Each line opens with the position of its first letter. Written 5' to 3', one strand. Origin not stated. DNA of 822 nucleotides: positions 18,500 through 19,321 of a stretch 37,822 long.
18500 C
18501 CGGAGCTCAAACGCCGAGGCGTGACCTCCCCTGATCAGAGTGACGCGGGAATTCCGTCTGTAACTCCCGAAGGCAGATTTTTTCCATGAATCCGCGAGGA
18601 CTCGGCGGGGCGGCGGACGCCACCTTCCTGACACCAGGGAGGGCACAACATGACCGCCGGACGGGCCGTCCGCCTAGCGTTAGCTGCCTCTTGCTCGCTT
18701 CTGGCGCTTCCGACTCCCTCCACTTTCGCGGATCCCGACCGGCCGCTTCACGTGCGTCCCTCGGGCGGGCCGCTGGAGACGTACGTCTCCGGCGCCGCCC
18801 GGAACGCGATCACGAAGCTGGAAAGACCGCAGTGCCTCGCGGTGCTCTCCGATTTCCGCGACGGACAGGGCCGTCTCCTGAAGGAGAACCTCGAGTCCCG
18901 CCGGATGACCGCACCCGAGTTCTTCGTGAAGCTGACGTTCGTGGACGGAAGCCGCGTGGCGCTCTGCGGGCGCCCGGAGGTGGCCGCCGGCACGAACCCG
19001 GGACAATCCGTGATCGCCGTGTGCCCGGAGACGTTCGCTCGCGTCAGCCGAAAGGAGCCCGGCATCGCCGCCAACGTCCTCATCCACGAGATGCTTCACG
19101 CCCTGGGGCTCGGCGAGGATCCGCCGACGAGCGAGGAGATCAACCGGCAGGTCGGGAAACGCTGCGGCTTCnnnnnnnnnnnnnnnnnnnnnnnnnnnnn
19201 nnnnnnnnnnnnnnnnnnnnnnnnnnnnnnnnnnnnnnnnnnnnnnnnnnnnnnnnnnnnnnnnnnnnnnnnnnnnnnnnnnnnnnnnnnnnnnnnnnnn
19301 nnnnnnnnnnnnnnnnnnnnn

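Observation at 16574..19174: Tandemly duplicated divergent modules: receiver-less wHTH-FHA regulator + small secreted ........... protein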

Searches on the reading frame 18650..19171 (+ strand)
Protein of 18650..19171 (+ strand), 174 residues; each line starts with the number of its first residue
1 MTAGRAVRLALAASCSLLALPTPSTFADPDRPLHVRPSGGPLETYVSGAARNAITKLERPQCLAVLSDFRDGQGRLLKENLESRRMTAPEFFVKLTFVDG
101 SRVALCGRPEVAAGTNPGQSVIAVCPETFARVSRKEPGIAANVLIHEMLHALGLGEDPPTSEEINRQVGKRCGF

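Call 3: search_protein_families(library=pfam, proteins=[window:18650-19171:+], max_evalue=1)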
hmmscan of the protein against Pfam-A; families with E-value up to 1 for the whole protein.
seq(174 aa): 2 families
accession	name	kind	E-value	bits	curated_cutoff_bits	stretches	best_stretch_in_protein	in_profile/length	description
PF14521.12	Aspzincin_M35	-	0.0049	17.7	30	1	104-152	52-104/142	Lysine-specific metallo-endopeptidase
PF07595.18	Planc_extracel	-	0.025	14.7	25.5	1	73-86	2-15/20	Planctomycete extracellular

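Call 4: search_protein_families(library=ncbifam, proteins=[window:18650-19171:+], max_evalue=1)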
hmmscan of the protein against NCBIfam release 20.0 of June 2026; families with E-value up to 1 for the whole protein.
seq(174 aa): 0 families

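Call 7: find_homologous_proteins(query=window:18650-19171:+, max_evalue=0.001)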
Query seq(174 aa) (174 aa): 60 proteins with E <= 0.001 among 757 candidates.
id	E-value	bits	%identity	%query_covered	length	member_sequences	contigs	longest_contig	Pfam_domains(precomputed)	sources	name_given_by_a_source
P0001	9.3e-87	307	83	100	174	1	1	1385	-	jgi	jgi:hypothetical protein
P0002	2.8e-86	306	99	80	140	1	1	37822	-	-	-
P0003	6.4e-78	278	76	89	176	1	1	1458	-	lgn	-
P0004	3.9e-77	276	83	89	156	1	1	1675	-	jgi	jgi:hypothetical protein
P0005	1.1e-74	268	74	100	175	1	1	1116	-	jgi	jgi:hypothetical protein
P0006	2.4e-67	244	67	99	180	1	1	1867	-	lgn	-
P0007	1.7e-59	218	65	87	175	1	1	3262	-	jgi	jgi:hypothetical protein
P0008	5.3e-57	210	75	75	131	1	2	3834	-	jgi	jgi:hypothetical protein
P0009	7.3e-56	207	60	98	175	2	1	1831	-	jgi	jgi:hypothetical protein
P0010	1.1e-54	203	60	98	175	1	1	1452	-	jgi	jgi:hypothetical protein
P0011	1.2e-53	199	62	90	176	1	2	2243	-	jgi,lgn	jgi:hypothetical protein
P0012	4.6e-53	198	63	91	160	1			-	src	-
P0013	2.0e-46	176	56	90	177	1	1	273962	-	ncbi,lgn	-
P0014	1.6e-45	173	54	99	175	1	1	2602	-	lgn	-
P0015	4.3e-45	172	66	66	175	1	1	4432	-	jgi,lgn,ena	-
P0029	3.4e-40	156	62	68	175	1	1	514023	-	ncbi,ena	-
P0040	1.0e-25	109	46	70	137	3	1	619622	-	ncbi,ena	-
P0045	1.9e-24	104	48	71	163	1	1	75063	-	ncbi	ncbi:MAG: hypothetical protein ACHQPI_05545 [Thermoanaerobaculia bacterium]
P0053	5.1e-20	90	40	89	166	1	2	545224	-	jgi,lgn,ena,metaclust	metaclust:\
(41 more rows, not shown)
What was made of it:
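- Checked: The public gene call for it (P0002, 140 aa, call 7) starts at V35 and omits the signal peptide.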

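Call 8: search_solved_structures(query=window:18650-19171:+, max_evalue=10, show_alignments=3)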
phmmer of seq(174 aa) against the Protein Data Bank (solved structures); distinct sequences matched with E-value up to 10: 0.

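Call 11: find_encoding_contigs(protein=P0013, flank=6000, max_places=2)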
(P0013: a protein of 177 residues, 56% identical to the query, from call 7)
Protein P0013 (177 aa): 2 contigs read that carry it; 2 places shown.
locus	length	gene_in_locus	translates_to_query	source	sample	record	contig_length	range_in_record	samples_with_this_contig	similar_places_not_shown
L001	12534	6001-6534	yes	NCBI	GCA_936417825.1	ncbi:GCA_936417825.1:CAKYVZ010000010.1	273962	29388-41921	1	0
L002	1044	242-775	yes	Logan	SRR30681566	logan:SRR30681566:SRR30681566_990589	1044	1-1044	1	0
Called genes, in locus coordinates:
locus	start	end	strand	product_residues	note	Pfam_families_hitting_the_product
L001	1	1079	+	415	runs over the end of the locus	PF01773:Nucleos_tra2_N, PF07670:Gate, PF07662:Nucleos_tra2_C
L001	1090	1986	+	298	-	PF01048:PNP_UDP_1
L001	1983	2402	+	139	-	PF08211:dCMP_cyt_deam_2 (weak), PF00383:dCMP_cyt_deam_1, PF26947:CDL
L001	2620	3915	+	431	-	PF01979:Amidohydro_1, PF07969:Amidohydro_3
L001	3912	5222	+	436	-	PF02885:Glycos_trans_3N, PF00591:Glycos_transf_3, PF07831:PYNP_C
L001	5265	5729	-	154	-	PF16697:Yop-YscD_cpl, PF00498:FHA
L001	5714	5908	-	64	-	PF00486:Trans_reg_C (weak)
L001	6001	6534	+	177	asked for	-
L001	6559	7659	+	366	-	PF00069:Pkinase, PF07714:PK_Tyr_Ser-Thr, PF01636:APH (faint), PF03109:ABC1 (faint)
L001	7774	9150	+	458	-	PF07676:PD40 (faint), PF26549:Tricorn_N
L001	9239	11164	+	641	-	PF00005:ABC_tran, PF02463:SMC_N (faint), PF13191:AAA_16 (faint), PF13555:AAA_29 (faint), PF13604:AAA_30 (faint), PF13304:AAA_21 (faint), PF12848:ABC_tran_Xtn, PF00005:ABC_tran, +1 more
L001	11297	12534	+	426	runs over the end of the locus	PF00994:MoCF_biosynth, PF02464:CinA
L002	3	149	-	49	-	?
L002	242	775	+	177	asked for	-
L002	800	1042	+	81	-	?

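Call 12: find_encoding_contigs(protein=P0040, flank=6000, max_places=2)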
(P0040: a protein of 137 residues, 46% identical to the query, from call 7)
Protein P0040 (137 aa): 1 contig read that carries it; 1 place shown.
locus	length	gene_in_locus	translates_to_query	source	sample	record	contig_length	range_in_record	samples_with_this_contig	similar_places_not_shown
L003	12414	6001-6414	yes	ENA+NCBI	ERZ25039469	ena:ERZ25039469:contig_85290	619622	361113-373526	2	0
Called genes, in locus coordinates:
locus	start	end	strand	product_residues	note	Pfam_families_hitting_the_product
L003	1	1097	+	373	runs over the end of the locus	-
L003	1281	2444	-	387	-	PF13620:CarboxypepD_reg, PF25183:OMP_b-brl_4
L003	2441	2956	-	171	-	-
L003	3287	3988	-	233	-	PF26549:Tricorn_N, PF07676:PD40 (faint)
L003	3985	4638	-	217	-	PF00069:Pkinase, PF07714:PK_Tyr_Ser-Thr (weak)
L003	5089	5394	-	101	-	PF16697:Yop-YscD_cpl, PF00498:FHA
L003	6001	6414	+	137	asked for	-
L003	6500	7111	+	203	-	-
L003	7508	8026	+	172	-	PF00248:Aldo_ket_red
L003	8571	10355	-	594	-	PF13360:PQQ_2, PF01011:PQQ (faint)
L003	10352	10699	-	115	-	-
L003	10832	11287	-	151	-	-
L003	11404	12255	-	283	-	PF00264:Tyrosinase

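Call 17: find_encoding_contigs(protein=P0029, flank=6000, max_places=1)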
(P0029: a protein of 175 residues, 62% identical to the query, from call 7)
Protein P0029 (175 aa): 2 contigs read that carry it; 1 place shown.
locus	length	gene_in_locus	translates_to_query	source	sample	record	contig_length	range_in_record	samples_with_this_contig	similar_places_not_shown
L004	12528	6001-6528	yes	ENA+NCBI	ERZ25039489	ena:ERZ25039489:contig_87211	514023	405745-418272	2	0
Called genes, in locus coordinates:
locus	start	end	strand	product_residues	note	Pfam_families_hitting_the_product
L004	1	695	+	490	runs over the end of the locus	PF01979:Amidohydro_1, PF07969:Amidohydro_3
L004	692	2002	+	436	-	PF02885:Glycos_trans_3N, PF00591:Glycos_transf_3, PF07831:PYNP_C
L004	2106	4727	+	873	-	PF00069:Pkinase, PF01163:RIO1 (weak), PF01636:APH (faint), PF06293:Kdo (weak), PF07714:PK_Tyr_Ser-Thr, PF03109:ABC1, PF07676:PD40 (faint), PF26549:Tricorn_N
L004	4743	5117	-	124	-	-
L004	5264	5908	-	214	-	PF00486:Trans_reg_C, PF16697:Yop-YscD_cpl, PF00498:FHA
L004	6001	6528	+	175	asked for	-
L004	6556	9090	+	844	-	PF00069:Pkinase, PF03109:ABC1 (weak), PF07714:PK_Tyr_Ser-Thr, PF01636:APH (faint), PF23381:Beta-prop_IFT122_1st (faint), PF00400:WD40 (faint), PF07676:PD40 (faint), PF26549:Tricorn_N (weak), +2 more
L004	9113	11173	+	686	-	PF00005:ABC_tran, PF02463:SMC_N (faint), PF13476:AAA_23 (faint), PF13555:AAA_29 (faint), PF13304:AAA_21 (faint), PF12848:ABC_tran_Xtn, PF00005:ABC_tran, PF16326:ABC_tran_CTD, +1 more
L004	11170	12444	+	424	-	PF00994:MoCF_biosynth, PF18146:CinA_KH (weak), PF02464:CinA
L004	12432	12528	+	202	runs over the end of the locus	PF02660:G3P_acyltransf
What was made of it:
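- The surrounding nucleoside-catabolism synteny is shared with L001 and L004 (calls 11, 17).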

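Call 18: find_encoding_contigs(protein=P0053, flank=6000, max_places=2)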
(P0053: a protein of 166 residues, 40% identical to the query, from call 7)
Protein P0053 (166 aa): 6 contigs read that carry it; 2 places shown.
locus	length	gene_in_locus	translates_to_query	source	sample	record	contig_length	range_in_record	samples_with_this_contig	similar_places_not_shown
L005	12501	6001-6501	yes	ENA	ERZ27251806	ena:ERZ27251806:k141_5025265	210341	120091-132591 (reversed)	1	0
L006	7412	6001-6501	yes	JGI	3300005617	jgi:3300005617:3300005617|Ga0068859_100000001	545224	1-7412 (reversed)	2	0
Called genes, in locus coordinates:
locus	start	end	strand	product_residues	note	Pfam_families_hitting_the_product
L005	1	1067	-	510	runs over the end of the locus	PF00221:Lyase_aromatic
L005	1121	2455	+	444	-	PF00709:Adenylsucc_synt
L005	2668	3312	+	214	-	PF00486:Trans_reg_C, PF16697:Yop-YscD_cpl, PF00498:FHA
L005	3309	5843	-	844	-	PF00069:Pkinase, PF01636:APH (faint), PF03109:ABC1 (faint), PF07714:PK_Tyr_Ser-Thr, PF07676:PD40 (faint), PF26549:Tricorn_N (faint)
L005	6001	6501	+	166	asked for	-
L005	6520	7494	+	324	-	PF13560:HTH_31 (weak), PF01381:HTH_3, PF01202:SKI, PF13238:AAA_18 (faint), PF13671:AAA_33 (weak)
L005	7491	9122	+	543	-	PF00378:ECH_1, PF16113:ECH_2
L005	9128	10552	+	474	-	-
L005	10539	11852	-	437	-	PF01979:Amidohydro_1, PF07969:Amidohydro_3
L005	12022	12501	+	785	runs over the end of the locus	-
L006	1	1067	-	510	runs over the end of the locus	PF00221:Lyase_aromatic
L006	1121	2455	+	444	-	PF00709:Adenylsucc_synt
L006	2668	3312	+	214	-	PF00486:Trans_reg_C, PF16697:Yop-YscD_cpl, PF00498:FHA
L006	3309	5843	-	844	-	PF00069:Pkinase, PF01636:APH (faint), PF03109:ABC1 (faint), PF07714:PK_Tyr_Ser-Thr, PF07676:PD40 (faint), PF26549:Tricorn_N (faint)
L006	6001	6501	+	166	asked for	-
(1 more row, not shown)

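Call 19: find_encoding_contigs(protein=P0045, flank=6000, max_places=1)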
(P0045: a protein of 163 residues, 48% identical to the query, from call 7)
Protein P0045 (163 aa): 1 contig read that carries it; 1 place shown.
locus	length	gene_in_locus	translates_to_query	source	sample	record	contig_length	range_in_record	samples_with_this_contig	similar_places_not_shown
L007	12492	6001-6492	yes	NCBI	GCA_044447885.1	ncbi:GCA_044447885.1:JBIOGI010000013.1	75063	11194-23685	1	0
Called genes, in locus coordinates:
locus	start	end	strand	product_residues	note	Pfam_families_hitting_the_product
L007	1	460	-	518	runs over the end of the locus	PF00535:Glycos_transf_2, PF13641:Glyco_tranf_2_3, PF13506:Glyco_transf_21, PF13632:Glyco_trans_2_3, PF03552:Cellulose_synt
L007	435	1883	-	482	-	PF07719:TPR_2 (faint), PF13428:TPR_14 (faint), PF13432:TPR_16 (faint), PF12895:ANAPC3 (faint), PF23914:TPR_CcmH_CycH, PF14559:TPR_19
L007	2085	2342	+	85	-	-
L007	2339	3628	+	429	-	PF01336:tRNA_anti-codon, PF00152:tRNA-synt_2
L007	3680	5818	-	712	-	PF00486:Trans_reg_C, PF07676:PD40 (weak), PF26549:Tricorn_N, PF26550:Tricorn_2nd, PF07676:PD40 (weak), PF26549:Tricorn_N, PF26550:Tricorn_2nd (weak), PF26549:Tricorn_N, +3 more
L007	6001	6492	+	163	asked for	-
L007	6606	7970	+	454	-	PF00919:UPF0004, PF04055:Radical_SAM, PF18693:TRAM_2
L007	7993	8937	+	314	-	PF06574:FAD_syn, PF01467:CTP_transf_like (faint), PF01687:Flavokinase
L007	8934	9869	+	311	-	-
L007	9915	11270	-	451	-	PF00675:Peptidase_M16, PF05193:Peptidase_M16_C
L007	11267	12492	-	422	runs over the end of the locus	PF00675:Peptidase_M16, PF05193:Peptidase_M16_C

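Call 20: predict_structure(alignment_id=A1)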
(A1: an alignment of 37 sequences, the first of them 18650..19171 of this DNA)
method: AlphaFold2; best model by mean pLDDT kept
length: 174 residues; sequences in the alignment: 37
mean_pLDDT: 85.8   pTM: 0.76
mean pLDDT of the five models: 85.8, 85.7, 84.9, 84.8, 84.6
residues with pLDDT >= 90: 126; 70-90: 9; 50-70: 23; < 50: 16
segments of 3 or more residues with pLDDT < 50: 23-34
pLDDT, mean of each block of 10 residues (from residue 1): 53 52 48 55 87 98 98 97 98 97 93 97 97 96 99 94 98 95
secondary structure, 60 per line:
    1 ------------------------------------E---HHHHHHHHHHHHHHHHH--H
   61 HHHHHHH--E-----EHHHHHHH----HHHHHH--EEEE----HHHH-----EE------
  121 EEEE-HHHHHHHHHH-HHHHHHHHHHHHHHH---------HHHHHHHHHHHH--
elements in order: H41-57 H60-67 H77-83 H88-93 E96-99 H104-107 E121-124 H126-135 H137-151 H161-172

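Call 25: fold_search(model_id=the predicted structure, library=pdb)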
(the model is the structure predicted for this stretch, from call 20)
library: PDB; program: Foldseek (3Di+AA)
matches with E <= 10: 13; with E <= 0.001: 0
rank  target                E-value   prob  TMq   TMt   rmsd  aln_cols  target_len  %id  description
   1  7bqs_MODEL_1_A        4.0e+00  0.02  0.14  0.17  13.2       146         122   18  Solution NMR structure of fold-U Nomur; de novo designed protein with an asymmetric all-alpha topology (released 2021-04-07)
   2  4qhf                  5.2e+00  0.12  0.30  0.43   6.0        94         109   11  Crystal structure of Methanocaldococcus jannaschii monomeric selecase (released 2014-07-16)
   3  5mhj_A                5.4e+00  0.02  0.16  0.15  14.2       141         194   13  ICP4 DNA-binding domain, lacking intrinsically disordered region, in complex with 12mer DNA duplex from its own promot (released 2017-05-24)
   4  1c1k                  6.4e+00  0.02  0.13  0.11  15.6       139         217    8  BACTERIOPHAGE T4 GENE 59 HELICASE ASSEMBLY PROTEIN (released 2000-02-16)
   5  5mhk_A                7.1e+00  0.02  0.16  0.15  15.0       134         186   13  ICP4 DNA-binding domain in complex with 19mer DNA duplex from its own promoter (released 2017-05-24)
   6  6lfk_B                7.1e+00  0.01  0.13  0.05  11.8        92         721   12  Crystal structure of KatE from atypical E. coli (released 2020-12-09)
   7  4qhi_A                7.5e+00  0.09  0.30  0.44   6.2       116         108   11  Crystal structure of Methanocaldococcus jannaschii selecase mutant R36W (released 2014-07-16)
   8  5mhk_C                7.5e+00  0.02  0.16  0.15  15.7       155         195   12  ICP4 DNA-binding domain in complex with 19mer DNA duplex from its own promoter (released 2017-05-24)
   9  5mhj_B                7.9e+00  0.02  0.15  0.15  13.6       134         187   12  ICP4 DNA-binding domain, lacking intrinsically disordered region, in complex with 12mer DNA duplex from its own promot (released 2017-05-24)
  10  8j4r_C                8.4e+00  0.01  0.14  0.05  11.8        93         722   11  Crystal structure of eKatE (extra KatE) F413Y mutant from atypical E. coli (released 2024-04-24)
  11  4jix_A                9.3e+00  0.07  0.26  0.37   6.6        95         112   10  Crystal structure of the metallopeptidase zymogen of Methanocaldococcus jannaschii jannalysin (released 2013-06-12)
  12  4e18_A                9.3e+00  0.01  0.14  0.11  15.6       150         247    9  Alpha-E-catenin is an autoinhibited molecule that co-activates vinculin (released 2012-05-16)
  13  7wio_MODEL_1_A        9.8e+00  0.01  0.16  0.19  15.7       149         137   12  NMR structure of N-terminal domain of Triconephila clavipes of major ampullate spidroin 1 (released 2023-03-15)
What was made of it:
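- Tried and rejected: Foldseek of the first full-length model gave only E>=4 hits (call 25).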

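Call 26: search_solved_structures(query=A1, max_evalue=10, show_alignments=5)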
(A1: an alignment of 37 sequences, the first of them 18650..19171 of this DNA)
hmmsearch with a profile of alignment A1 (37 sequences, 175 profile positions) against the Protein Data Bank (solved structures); distinct sequences matched with E-value up to 10: 2.
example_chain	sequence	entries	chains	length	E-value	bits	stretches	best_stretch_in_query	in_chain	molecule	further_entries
1gpj_A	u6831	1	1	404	0.88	13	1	48-88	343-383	Glutamyl-tRNA reductase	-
5x8p_v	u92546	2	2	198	1.2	12.6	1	31-101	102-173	protein cS22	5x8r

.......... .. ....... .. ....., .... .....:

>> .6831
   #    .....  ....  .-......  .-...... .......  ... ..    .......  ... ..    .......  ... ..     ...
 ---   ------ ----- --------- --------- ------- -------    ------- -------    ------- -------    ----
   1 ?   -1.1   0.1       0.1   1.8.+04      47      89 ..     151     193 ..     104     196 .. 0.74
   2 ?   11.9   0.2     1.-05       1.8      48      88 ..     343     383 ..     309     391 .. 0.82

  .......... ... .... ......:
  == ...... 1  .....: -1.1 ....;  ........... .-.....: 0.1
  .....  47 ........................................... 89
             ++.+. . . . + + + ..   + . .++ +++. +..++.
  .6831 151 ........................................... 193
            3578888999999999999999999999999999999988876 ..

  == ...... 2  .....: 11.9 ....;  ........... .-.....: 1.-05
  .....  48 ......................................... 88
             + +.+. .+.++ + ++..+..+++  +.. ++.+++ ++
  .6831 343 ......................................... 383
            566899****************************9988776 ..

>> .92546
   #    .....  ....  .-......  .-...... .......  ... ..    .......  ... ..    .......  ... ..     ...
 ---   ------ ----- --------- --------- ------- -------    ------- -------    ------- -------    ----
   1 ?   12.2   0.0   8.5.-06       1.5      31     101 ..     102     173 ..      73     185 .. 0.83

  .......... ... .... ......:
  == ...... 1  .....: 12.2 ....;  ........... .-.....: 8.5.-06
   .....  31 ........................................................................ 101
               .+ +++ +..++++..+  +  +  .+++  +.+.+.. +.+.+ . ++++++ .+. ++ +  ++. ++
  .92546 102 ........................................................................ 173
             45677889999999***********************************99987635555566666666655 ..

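Call 27: search_protein_families(library=pfam, alignment_id=A1, max_evalue=1)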
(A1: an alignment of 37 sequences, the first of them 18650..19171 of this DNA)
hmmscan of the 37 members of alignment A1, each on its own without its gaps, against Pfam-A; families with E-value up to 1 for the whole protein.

A. member 1, window:18650-19171:+ (174 aa): 2 families
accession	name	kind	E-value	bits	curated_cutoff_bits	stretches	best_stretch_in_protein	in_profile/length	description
PF14521.12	Aspzincin_M35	-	0.0049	17.7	30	1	104-152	52-104/142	Lysine-specific metallo-endopeptidase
PF07595.18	Planc_extracel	-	0.025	14.7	25.5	1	73-86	2-15/20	Planctomycete extracellular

B. families by the number of members that match (of 37 scanned): 18 families
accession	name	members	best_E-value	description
PF14521.12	Aspzincin_M35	26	3e-05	Lysine-specific metallo-endopeptidase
PF19698.5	DUF6197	3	0.004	Family of unknown function (DUF6197)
PF06167.18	Peptidase_M90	3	0.0046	Glucose-regulated metallo-peptidase M90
PF21836.2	DUF6895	2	0.0044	Domain of unknown function (DUF6895)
PF00413.30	Peptidase_M10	2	0.13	Matrixin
PF07913.16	DUF1678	1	0.01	Protein of unknown function (DUF1678)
PF07595.18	Planc_extracel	1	0.025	Planctomycete extracellular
PF12840.13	HTH_20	1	0.086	Helix-turn-helix domain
PF02577.19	BFN_dom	1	0.095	Bifunctional nuclease domain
PF01457.22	Peptidase_M8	1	0.14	Leishmanolysin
PF17940.6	TetR_C_31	1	0.17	Tetracyclin repressor-like, C-terminal domain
PF14421.12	LmjF365940-deam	1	0.17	LmjF365940 subfamily CDD/CDA-like deaminase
PF03951.24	Gln-synt_N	1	0.19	Glutamine synthetase, beta-Grasp domain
PF10263.15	SprT-like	1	0.19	SprT-like family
PF05185.22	PRMT5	1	0.28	PRMT5 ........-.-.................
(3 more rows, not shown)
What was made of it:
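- On Aspzincin (MEROPS M35, Pfam PF14521): 26 of 37 members give weak hits, best E 3e-5 (call 27).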
